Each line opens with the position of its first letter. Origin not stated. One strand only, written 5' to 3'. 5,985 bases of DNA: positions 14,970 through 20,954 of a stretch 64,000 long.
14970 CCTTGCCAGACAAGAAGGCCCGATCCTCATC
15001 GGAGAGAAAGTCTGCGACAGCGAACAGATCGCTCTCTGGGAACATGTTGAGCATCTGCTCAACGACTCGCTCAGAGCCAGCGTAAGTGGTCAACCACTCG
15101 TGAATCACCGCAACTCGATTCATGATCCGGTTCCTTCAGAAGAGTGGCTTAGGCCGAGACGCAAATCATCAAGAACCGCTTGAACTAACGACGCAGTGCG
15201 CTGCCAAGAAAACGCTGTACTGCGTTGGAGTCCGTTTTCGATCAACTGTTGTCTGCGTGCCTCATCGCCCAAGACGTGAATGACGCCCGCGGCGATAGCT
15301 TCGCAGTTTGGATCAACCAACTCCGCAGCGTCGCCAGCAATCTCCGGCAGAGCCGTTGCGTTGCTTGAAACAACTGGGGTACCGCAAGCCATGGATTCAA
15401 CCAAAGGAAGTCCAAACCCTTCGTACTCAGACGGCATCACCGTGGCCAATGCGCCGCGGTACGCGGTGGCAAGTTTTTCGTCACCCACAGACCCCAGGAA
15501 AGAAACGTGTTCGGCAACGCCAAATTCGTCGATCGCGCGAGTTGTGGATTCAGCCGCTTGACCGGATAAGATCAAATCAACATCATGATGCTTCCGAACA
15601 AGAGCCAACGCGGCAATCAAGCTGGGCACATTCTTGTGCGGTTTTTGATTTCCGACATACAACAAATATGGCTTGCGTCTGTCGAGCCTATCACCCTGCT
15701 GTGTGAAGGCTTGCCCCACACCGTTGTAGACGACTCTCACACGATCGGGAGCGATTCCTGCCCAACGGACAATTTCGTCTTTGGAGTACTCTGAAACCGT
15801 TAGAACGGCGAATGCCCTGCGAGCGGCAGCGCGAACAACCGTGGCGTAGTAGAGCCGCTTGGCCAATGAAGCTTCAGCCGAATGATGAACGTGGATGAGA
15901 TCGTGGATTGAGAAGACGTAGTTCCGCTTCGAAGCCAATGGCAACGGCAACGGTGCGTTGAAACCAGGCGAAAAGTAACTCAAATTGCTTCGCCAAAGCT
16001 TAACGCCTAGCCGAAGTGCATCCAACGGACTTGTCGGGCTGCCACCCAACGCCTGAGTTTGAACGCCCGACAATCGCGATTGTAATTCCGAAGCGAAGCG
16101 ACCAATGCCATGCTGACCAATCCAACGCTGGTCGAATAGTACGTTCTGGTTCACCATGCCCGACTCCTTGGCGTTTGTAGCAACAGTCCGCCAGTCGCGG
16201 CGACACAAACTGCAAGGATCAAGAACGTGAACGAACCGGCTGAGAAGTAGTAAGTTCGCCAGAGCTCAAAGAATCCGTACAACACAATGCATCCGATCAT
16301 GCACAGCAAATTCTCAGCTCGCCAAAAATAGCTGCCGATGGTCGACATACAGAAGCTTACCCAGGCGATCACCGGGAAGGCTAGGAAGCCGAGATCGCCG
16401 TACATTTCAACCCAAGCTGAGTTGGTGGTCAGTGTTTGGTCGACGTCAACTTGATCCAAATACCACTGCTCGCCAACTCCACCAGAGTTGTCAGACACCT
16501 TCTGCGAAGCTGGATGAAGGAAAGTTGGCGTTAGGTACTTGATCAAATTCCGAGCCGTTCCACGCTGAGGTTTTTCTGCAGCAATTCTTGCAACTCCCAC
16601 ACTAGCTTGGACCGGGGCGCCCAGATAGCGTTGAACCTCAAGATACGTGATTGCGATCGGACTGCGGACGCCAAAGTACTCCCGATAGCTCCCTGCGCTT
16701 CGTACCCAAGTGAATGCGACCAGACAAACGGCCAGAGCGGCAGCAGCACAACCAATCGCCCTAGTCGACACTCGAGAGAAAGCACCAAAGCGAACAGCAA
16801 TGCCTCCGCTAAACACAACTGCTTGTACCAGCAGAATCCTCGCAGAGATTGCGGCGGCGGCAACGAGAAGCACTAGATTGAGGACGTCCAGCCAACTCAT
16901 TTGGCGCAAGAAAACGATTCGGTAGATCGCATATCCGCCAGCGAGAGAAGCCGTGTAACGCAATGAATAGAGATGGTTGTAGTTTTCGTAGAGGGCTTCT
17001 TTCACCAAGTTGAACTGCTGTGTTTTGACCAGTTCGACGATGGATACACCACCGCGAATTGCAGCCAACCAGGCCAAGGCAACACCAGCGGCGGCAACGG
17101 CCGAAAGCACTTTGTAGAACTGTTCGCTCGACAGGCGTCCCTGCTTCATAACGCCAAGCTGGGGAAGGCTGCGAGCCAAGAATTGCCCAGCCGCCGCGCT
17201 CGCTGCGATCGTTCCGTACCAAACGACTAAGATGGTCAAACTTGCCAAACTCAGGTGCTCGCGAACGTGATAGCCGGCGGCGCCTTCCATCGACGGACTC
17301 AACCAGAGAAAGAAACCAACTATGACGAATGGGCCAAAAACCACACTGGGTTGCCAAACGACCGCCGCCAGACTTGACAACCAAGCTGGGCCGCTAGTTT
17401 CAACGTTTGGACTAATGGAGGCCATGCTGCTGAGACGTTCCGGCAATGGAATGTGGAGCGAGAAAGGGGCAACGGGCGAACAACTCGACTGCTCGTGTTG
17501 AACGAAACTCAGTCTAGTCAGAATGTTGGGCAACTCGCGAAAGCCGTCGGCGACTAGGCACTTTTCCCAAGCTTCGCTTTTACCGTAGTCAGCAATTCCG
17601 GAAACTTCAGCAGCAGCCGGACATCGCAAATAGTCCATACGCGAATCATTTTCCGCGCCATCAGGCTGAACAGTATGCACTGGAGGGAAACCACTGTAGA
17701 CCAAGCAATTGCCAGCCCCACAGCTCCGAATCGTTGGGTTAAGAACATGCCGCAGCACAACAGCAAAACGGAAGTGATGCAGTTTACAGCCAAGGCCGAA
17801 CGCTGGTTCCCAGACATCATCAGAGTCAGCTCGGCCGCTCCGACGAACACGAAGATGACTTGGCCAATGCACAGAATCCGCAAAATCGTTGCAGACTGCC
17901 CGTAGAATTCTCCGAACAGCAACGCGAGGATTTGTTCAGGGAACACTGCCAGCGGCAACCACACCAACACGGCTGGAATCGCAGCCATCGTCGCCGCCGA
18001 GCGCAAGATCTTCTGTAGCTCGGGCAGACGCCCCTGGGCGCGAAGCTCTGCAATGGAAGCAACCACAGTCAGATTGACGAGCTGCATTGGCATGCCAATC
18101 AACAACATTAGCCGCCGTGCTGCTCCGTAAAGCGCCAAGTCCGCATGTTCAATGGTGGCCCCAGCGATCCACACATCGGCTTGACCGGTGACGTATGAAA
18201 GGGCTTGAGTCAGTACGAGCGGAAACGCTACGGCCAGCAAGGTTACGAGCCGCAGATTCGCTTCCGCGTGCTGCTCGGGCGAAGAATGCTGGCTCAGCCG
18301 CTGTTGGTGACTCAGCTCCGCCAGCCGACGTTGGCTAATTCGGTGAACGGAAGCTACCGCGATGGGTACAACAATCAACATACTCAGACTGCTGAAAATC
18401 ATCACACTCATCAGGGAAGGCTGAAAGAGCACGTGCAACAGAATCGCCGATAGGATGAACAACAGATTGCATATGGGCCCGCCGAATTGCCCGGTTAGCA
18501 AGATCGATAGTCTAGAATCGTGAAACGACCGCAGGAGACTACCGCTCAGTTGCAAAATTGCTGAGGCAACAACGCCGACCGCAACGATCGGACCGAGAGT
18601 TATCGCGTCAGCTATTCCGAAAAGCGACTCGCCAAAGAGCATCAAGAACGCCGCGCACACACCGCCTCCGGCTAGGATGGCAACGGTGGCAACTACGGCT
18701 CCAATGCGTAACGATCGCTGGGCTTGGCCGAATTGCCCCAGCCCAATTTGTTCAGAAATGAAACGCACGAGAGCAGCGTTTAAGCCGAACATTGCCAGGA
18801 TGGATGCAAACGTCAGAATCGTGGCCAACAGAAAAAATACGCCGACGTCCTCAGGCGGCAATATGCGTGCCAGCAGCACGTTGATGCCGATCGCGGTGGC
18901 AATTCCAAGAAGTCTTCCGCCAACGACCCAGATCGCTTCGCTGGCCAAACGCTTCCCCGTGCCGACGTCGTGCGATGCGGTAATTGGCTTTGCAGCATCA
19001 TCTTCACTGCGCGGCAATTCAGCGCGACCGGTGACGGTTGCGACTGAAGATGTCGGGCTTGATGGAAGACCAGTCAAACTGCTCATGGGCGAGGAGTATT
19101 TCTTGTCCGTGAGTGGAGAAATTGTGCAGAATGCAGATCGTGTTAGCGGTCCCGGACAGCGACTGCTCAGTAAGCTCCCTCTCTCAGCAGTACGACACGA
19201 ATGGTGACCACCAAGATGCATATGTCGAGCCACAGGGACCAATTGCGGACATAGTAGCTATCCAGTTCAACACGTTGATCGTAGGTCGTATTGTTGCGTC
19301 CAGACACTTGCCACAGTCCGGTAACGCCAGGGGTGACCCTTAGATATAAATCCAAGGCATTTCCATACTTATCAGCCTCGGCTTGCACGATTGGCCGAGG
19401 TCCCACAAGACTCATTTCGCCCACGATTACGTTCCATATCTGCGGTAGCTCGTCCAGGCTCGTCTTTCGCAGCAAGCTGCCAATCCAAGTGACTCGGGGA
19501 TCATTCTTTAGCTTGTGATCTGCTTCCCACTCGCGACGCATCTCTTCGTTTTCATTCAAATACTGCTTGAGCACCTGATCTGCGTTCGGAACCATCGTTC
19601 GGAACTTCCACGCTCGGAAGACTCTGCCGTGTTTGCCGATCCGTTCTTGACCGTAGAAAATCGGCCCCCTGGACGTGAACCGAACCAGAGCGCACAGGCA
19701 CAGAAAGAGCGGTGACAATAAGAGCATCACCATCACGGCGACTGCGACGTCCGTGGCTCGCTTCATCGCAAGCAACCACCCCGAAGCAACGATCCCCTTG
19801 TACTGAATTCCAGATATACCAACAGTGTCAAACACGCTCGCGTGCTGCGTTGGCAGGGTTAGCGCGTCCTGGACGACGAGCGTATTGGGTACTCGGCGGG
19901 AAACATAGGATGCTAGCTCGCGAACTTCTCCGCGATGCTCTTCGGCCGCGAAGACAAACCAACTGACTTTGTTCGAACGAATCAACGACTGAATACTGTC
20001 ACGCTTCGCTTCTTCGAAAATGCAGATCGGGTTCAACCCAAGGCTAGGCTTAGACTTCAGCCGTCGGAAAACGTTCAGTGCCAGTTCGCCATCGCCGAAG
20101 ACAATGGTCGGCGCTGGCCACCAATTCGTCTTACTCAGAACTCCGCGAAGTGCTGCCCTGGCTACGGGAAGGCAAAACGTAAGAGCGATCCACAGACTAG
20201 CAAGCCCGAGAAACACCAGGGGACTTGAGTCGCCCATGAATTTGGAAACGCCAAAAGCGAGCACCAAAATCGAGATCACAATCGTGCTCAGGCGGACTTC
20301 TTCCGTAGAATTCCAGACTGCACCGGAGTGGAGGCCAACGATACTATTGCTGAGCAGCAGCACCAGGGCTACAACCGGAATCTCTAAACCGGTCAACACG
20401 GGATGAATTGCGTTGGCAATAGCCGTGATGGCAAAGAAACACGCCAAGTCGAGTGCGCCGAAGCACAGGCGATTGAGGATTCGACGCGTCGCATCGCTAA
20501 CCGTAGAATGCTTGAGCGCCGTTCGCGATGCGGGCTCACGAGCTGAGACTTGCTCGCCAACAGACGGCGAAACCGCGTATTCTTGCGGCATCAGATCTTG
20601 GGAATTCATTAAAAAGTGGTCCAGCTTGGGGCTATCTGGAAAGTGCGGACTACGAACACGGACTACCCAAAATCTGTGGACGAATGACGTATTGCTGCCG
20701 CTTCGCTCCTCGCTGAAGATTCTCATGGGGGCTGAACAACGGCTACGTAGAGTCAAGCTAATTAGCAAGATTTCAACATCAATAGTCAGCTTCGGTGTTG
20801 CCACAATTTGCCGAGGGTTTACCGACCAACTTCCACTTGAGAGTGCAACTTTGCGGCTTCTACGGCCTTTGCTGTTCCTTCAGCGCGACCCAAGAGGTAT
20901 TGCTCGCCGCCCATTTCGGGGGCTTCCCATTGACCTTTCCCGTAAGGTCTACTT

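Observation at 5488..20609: An NRPS is the terminal gene of a Wzx/Wzy polysaccharide operon: candidate peptide-decorated glycan or co-regulated peptide system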

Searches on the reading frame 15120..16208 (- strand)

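Call 3: search_protein_families(library=pfam, proteins=[window:15120-16208:-])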
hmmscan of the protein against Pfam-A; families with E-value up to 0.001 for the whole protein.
window:15120-16208:- (362 aa): 6 families
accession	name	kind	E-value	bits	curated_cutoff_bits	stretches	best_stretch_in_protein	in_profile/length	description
PF00534.26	Glycos_transf_1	-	1.3e-34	119.6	26.4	1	174-328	10-171/172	Glycosyl transferases group 1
PF13692.12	Glyco_trans_1_4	-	7.4e-27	94.8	27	1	180-315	2-142/142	Glycosyl transferases group 1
PF13439.12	Glyco_transf_4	-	2.5e-12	47.6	28.5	1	82-164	84-166/170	Glycosyltransferase Family 4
PF13579.12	Glyco_trans_4_4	-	2.1e-09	38.4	29.7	1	92-163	89-158/158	Glycosyl transferase 4-like domain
PF20706.3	GT4-conflict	-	1.1e-08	34.9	26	1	129-294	144-323/385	Family 4 Glycosyltransferase in conflict systems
PF13524.12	Glyco_trans_1_2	-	5.3e-07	30.1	25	1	234-337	28-137/144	Glycosyl transferase-like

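Call 8: search_protein_families(library=ncbifam, proteins=[window:15120-16208:-], max_evalue=0.01)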
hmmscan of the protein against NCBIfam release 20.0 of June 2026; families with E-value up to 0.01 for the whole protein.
window:15120-16208:- (362 aa): 29 families (the best 25 are shown)
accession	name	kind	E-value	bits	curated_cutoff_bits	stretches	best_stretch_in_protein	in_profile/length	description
NF041010.1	glycosy_Agl16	equivalog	7.2e-27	94.2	575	1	96-348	106-350/352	glycosylation protein Agl16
TIGR04047.1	MSMEG_0565_glyc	hypoth_equivalog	2e-23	83.1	259.85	1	122-340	129-365/373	MSMEG_0565 family glycosyltransferase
TIGR03999.1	thiol_BshA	equivalog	1e-22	80.6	273.7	1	115-337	128-361/375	N-acetyl-alpha-D-glucosaminyl L-malate synthase BshA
TIGR03449.1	mycothiol_MshA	equivalog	6.1e-21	74.8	462.5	1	119-346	156-400/406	D-inositol-3-phosphate glycosyltransferase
TIGR02149.1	glgA_Coryne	subfamily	8.1e-21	74.6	302.4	1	125-340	138-381/391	glycogen synthase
NF041876.1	EPS_EpsE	equivalog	8.4e-16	58.2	400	1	133-340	164-387/389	exopolysaccharide biosynthesis GT4 family glycosyltransferase EpsE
NF007396.0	PRK09922.1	equivalog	2.8e-14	52.8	385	1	136-286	140-293/361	lipopolysaccharide 1,6-galactosyltransferase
TIGR04157.1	glyco_rSAM_CFB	subfamily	1.4e-13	50.6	400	1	104-294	141-342/406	TIGR04157 family glycosyltransferase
NF050063.1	ProtGlycPglJ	equivalog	2.6e-12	46.6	500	1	123-336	136-353/363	N-acetylgalactosamine-N,N'-diacetylbacillosaminyl-diphospho-undecaprenol 4-alpha-N-acetylgalactosaminyltransferase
NF053787.1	GlcN_PG_synth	equivalog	4.4e-12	45.5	480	1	175-338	193-348/361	N-acetylglucosaminyl phosphatidylglycerol synthase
NF038295.1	EPS_HpsP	equivalog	5.5e-12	45.4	550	1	166-342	194-380/388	hormogonium polysaccharide biosynthesis glycosyltransferase HpsP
TIGR03088.1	stp2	hypoth_equivalog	2.8e-11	43.1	409.05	1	135-347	140-371/374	TIGR03088 family PEP-CTERM/XrtA system glycosyltransferase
NF038255.1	exopoly_VpsD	equivalog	3e-10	39.5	300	1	91-287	116-317/381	VpsD family glycosyltransferase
NF038229.1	Glyco4_Geo_Pelo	equivalog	1.6e-09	37.2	400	1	123-283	101-268/338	GPMC system family 4 glycosyltransferase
NF047880.1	glyco_SdgA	exception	1.6e-09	36.9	800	1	107-343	244-484/488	serine-aspartate repeat adhesin O-glycosyltransferase SdgA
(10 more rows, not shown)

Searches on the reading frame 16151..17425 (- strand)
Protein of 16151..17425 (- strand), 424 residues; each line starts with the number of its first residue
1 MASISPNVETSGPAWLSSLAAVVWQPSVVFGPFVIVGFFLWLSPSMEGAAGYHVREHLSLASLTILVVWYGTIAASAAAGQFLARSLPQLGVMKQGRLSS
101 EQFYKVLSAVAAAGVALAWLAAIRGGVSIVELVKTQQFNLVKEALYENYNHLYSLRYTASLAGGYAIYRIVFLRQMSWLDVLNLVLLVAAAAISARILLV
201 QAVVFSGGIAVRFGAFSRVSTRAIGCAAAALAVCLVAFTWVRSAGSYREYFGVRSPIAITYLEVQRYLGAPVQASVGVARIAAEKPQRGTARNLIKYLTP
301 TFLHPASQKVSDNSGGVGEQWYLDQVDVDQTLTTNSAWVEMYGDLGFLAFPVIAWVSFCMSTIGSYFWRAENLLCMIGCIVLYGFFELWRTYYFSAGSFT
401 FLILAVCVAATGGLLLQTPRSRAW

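Call 20: find_related_loci(query=A1, collection=genome_contigs, flank=10000)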
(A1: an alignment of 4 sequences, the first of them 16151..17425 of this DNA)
Query A1 (424 aa) in genome_contigs; peptide patterns used: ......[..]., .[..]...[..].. (x = any residue, [..] = any of these).
86 stretches matched a pattern; 7 encode a relative of the query (tblastn E <= 1e-3); 7 distinct loci.
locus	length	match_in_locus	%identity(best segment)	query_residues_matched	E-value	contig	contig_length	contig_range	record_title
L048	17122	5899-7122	66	3-408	1e-170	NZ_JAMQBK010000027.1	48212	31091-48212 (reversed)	Aporhodopirellula aestuarii strain ICT_H3.1 contig_27, whole genome shotgun sequence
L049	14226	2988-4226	64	4-416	4e-169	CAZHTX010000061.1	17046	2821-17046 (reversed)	MAG TPA_asm: uncultured Pirellulaceae bacterium isolate binchicken_co13_93 genome assembly, contig: NODE_4882_length_170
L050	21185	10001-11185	64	9-403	8e-166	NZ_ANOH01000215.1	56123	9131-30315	Rhodopirellula sallentina SM41 cSM410216, whole genome shotgun sequence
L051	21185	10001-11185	64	9-403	1e-165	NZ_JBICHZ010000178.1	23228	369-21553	MAG: Rhodopirellula sp. JB044 k141_22228, whole genome shotgun sequence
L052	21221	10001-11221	64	15-422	1e-162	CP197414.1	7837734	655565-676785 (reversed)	Planctomycetaceae bacterium SH139 chromosome, complete genome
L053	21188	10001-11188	64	9-404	1e-161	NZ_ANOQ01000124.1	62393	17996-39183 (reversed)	Rhodopirellula sp. SWK7 cSWK70127, whole genome shotgun sequence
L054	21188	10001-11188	64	9-404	2e-161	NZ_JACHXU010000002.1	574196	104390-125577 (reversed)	Aporhodopirellula rubra strain CECT 8075 Ga0372409_02, whole genome shotgun sequence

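Call 58: predict_structure(alignment_id=A2)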
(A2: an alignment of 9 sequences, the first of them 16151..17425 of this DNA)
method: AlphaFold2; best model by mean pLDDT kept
length: 424 residues; sequences in the alignment: 9
mean_pLDDT: 61.4   pTM: 0.67
mean pLDDT of the five models: 61.4, 54.4, 45.7, 45.0, 34.5
residues with pLDDT >= 90: 18; 70-90: 136; 50-70: 138; < 50: 132
segments of 3 or more residues with pLDDT < 50: 1-13, 26-30, 43-58, 134-148, 243-252, 265-271, 296-339, 389-396, 419-424
pLDDT, mean of each block of 10 residues (from residue 1): 35 50 51 52 38 43 65 75 84 82 91 81 61 47 48 68 89 89 86 64 80 76 69 62 46 52 50 53 56 47 35 30 28 39 57 72 85 86 61 50 84 73 37
secondary structure, 60 per line:
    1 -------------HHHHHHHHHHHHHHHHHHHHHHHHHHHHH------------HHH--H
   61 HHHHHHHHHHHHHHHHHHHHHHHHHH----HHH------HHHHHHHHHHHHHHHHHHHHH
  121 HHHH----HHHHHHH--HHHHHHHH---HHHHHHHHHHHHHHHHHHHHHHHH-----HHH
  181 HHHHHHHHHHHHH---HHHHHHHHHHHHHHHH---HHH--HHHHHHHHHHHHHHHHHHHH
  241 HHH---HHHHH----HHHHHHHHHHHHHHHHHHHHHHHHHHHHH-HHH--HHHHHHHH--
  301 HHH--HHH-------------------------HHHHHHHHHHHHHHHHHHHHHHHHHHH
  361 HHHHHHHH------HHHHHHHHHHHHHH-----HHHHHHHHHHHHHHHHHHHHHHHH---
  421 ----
elements in order: H14-42 H60-86 H100-124 H129-135 H138-145 H149-172 H178-193 H197-212 H221-243 H247-251 H256-284 H291-298 H334-368 H375-388 H394-417

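Call 62: fold_search(model_id=the predicted structure, library=pdb)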
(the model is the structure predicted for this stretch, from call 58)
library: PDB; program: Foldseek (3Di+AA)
matches with E <= 10: 515; with E <= 0.001: 0
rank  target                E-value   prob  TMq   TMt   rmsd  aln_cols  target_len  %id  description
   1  9f63                  7.4e-02  0.11  0.10  0.10  24.8       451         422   13  Crystal structure of Saccharomyces cerevisiae pH nine-sensitive protein 1 (PNS1) (released 2024-05-15)
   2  7p5j_A                8.4e-02  0.12  0.10  0.10  30.9       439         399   12  Cryo-EM structure of human TTYH1 in GDN (released 2021-08-11)
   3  7rtu_B                9.1e-02  0.13  0.10  0.11  30.5       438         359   11  Cryo-EM structure of a TTYH2 trans-dimer (released 2021-08-25)
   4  5tr1_A                2.1e-01  0.15  0.14  0.12  21.8       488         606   11  Cryo-electron microscopy structure of a bovine CLC-K chloride channel, alternate (class 2) conformation (released 2017-01-11)
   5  7p54_A                2.2e-01  0.09  0.10  0.10  30.1       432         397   12  Cryo-EM structure of human TTYH2 in GDN (released 2021-08-11)
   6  7rtt_A                2.2e-01  0.11  0.11  0.12  34.1       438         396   13  Cryo-EM structure of a TTYH2 cis-dimer (released 2021-08-25)
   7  8qcy                  2.2e-01  0.11  0.12  0.12  23.1       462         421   11  Cryo-EM structure of the outward-facing FLVCR2 (released 2024-04-17)
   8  6lgv                  3.4e-01  0.11  0.12  0.14  22.0       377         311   11  Crystal structure of a cysteine-pair mutant (P10C-S291C) of a bacterial bile acid transporter in an inward-facing state  (released 2020-12-09)
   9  7rtv_A                3.4e-01  0.08  0.10  0.11  30.9       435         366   11  Cryo-EM structure of monomeric TTYH2 (released 2021-09-22)
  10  7rtw_A                3.7e-01  0.06  0.09  0.09  29.6       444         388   11  Cryo-EM structure of a TTYH3 cis-dimer (released 2021-08-25)
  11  7p5c_A                4.1e-01  0.07  0.10  0.10  30.3       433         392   14  Cryo-EM structure of human TTYH3 in Ca2+ and GDN (released 2021-08-11)
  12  7tpg_B                4.7e-01  0.38  0.26  0.26  20.1       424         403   13  Single-Particle Cryo-EM Structure of the WaaL O-antigen ligase in its ligand bound state (released 2022-04-06)
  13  9r1g_A                4.7e-01  0.13  0.16  0.15  21.1       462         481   13  Cryo-EM structure of human MATE1 (released 2025-11-05)
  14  5l2b_C                4.7e-01  0.08  0.12  0.12  22.6       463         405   13  Structure of CNTnw N149S, E332A in an outward-facing state (released 2017-04-12)
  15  9g71_A                5.1e-01  0.06  0.10  0.10  30.3       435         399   13  Cryo-EM structure of TTYH2 in complex with lipids in GDN (released 2025-05-21)
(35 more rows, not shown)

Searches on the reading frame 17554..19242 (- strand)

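Call 3: search_protein_families(library=pfam, proteins=[window:17554-19242:-])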
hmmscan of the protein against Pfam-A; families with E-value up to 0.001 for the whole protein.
window:17554-19242:- (562 aa): 3 families
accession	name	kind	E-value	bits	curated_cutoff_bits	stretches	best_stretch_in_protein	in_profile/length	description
PF01943.22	Polysacc_synt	-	2.4e-14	53.8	28.2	1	103-384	5-256/274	Polysaccharide biosynthesis protein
PF01554.23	MatE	-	2.6e-07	30.9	24.9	1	341-493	1-154/161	MatE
PF03023.19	MurJ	-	6.1e-07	28.8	27.4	1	264-534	139-404/451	Lipid II flippase MurJ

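Call 8: search_protein_families(library=ncbifam, proteins=[window:17554-19242:-], max_evalue=0.01)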
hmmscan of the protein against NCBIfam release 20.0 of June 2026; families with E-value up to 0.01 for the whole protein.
window:17554-19242:- (562 aa): 2 families
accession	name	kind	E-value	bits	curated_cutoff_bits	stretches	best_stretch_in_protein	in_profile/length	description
TIGR02900.1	spore_V_B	equivalog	1.9e-07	30.2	372.3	1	121-535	23-437/488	stage V sporulation protein B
NF041503.1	WZX_like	subfamily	0.00069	18.8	300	1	277-457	174-353/429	O-unit flippase-like protein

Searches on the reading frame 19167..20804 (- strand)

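Call 3: search_protein_families(library=pfam, proteins=[window:19167-20804:-])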
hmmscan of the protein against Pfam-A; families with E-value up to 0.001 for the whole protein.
window:19167-20804:- (545 aa): 1 family
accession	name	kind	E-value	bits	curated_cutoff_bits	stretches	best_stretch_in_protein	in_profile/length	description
PF02397.22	Bac_transf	-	4.9e-66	222.1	27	1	348-539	1-178/179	Bacterial sugar transferase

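Call 8: search_protein_families(library=ncbifam, proteins=[window:19167-20804:-], max_evalue=0.01)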
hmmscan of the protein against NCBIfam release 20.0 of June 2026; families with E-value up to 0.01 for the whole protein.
window:19167-20804:- (545 aa): 10 families
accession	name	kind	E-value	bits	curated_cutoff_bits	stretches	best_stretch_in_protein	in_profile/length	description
TIGR03022.1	WbaP_sugtrans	subfamily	4.9e-129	431.5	403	1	134-545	28-456/456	undecaprenyl-phosphate galactose phosphotransferase WbaP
TIGR03025.1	EPS_sugtrans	subfamily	1.1e-104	351.1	295.55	1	131-545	22-445/445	exopolysaccharide biosynthesis polyprenyl glycosylphosphotransferase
NF052601.1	undeca_RfbP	equivalog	1.2e-83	280.1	330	1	346-542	43-239/244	undecaprenyl-phosphate galactose phosphotransferase family protein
TIGR03023.1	WcaJ_sugtrans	equivalog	2.4e-80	271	410.75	1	147-545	40-453/453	undecaprenyl-phosphate glucose phosphotransferase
NF011751.0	PRK15204.1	equivalog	5.6e-77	259.3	907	1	203-545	119-476/476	undecaprenyl-phosphate galactose phosphotransferase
NF041877.1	EPS_EpsZ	equivalog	5.1e-57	193.5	800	1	344-544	262-458/459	exopolysaccharide biosynthesis polyisoprenyl-phosphate hexose-1-phosphate transferase EpsZ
NF007518.0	PRK10124.1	equivalog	6.3e-51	173.5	684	1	181-545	93-464/464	undecaprenyl-phosphate glucose phosphotransferase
TIGR03013.1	EpsB_2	subfamily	3.5e-47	161.5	393.35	1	120-544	13-442/443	TIGR03013 family XrtA/PEP-CTERM system glycosyltransferase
NF050817.1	PolSacchBiosHfsE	equivalog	5e-33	114.5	750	1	340-539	264-460/467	polysaccharide biosynthesis protein HfsE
NF045514.1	glycotran_HepC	equivalog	8.2e-29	100.4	140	1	343-476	112-216/220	heterocyst development glycosyltransferase HepC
